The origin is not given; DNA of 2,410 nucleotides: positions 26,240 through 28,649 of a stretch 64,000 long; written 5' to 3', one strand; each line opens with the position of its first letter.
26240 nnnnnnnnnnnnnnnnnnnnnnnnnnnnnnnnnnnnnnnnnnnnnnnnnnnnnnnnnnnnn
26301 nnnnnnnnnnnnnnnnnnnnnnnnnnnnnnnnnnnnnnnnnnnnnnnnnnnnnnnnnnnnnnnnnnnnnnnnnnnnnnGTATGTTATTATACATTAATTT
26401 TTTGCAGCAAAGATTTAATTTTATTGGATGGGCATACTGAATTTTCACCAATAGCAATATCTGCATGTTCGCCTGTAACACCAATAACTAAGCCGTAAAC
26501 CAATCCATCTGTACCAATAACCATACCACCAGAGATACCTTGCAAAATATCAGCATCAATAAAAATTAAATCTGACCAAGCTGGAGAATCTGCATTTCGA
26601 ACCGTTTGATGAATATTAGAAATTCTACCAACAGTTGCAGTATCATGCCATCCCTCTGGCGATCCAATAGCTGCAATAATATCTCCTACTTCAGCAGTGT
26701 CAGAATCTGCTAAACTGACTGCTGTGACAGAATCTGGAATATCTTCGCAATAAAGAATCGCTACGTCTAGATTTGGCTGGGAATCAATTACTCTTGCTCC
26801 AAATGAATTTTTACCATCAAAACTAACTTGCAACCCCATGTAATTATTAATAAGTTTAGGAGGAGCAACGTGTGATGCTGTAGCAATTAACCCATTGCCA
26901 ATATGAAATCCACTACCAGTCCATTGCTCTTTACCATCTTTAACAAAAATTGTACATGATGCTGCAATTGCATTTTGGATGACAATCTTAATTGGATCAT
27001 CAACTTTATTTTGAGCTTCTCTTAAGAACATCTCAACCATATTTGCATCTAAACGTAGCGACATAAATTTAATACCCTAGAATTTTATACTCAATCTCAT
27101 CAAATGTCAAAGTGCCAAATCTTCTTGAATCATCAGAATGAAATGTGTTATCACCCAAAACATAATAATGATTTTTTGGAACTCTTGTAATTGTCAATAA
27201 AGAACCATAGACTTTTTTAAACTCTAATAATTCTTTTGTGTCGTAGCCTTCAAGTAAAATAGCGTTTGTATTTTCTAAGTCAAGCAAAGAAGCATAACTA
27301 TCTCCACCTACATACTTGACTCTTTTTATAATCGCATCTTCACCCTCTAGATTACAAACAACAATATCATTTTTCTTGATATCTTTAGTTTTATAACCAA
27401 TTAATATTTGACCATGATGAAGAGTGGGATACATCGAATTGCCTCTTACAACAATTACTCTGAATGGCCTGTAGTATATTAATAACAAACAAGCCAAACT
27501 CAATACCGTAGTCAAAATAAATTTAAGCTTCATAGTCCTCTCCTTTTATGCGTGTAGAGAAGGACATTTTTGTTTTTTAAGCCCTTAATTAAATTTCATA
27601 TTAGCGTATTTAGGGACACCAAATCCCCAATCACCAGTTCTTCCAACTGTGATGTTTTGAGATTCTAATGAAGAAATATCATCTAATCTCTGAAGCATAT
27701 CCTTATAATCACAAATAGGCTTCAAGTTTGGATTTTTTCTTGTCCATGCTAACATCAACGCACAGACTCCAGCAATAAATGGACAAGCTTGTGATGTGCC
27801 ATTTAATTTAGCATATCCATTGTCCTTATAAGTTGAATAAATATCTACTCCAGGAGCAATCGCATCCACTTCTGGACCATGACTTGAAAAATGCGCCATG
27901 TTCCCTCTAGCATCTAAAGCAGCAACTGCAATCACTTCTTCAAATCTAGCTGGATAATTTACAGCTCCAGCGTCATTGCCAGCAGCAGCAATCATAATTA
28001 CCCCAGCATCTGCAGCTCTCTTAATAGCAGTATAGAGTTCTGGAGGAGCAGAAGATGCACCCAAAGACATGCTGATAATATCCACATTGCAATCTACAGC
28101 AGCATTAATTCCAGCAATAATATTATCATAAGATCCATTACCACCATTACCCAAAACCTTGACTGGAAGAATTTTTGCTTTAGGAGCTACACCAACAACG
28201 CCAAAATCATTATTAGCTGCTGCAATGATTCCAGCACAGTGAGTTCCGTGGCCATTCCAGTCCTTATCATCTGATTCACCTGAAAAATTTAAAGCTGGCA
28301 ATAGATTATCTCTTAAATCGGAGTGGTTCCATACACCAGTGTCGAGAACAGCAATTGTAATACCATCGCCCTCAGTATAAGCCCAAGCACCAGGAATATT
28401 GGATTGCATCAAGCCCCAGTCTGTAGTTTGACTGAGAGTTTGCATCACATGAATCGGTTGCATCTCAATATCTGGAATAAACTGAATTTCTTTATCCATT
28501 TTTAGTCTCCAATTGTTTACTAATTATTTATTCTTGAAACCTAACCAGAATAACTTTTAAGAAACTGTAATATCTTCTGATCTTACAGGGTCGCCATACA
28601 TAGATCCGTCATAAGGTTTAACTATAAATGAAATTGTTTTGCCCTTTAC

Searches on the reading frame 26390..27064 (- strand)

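Call 70: search_protein_families(library=pfam, max_evalue=0.001, proteins=[window:26390-27064:-])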
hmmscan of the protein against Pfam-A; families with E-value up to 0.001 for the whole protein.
window:26390-27064:- (225 aa): 2 families
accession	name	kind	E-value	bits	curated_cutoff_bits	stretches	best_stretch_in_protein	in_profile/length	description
PF13365.12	Trypsin_2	-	2.5e-19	70.9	27.6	1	50-192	1-144/144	Trypsin-like peptidase domain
PF00089.32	Trypsin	-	8.8e-08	32.7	20.6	1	35-198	12-200/220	Trypsin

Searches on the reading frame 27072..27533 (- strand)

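Call 70: search_protein_families(library=pfam, max_evalue=0.001, proteins=[window:27072-27533:-])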
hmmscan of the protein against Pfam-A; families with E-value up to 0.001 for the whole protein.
window:27072-27533:- (154 aa): 2 families
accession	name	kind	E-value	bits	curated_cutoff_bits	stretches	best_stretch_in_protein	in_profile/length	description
PF10502.14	Peptidase_S26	-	1.1e-19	71.4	22.9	1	4-147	3-159/168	Signal peptidase, peptidase S26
PF00717.28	Peptidase_S24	-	1e-09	38.5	23.3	1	26-74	37-84/116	Peptidase S24-like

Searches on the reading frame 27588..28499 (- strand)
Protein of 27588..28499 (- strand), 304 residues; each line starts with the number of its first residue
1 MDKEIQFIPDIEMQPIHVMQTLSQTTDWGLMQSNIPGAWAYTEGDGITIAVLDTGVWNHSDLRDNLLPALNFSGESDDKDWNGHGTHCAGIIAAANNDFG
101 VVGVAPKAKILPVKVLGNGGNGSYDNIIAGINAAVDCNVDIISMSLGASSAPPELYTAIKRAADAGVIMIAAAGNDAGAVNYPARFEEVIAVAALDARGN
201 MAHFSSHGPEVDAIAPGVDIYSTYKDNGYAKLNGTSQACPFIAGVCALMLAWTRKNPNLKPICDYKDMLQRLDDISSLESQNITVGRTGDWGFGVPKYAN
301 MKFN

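Call 70: search_protein_families(library=pfam, max_evalue=0.001, proteins=[window:27588-28499:-])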
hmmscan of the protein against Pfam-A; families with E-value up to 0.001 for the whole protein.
window:27588-28499:- (304 aa): 1 family
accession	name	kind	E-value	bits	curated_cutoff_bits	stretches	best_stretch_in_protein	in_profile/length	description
PF00082.27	Peptidase_S8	-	8.3e-57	193.1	21.8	1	44-257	1-258/288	Subtilase family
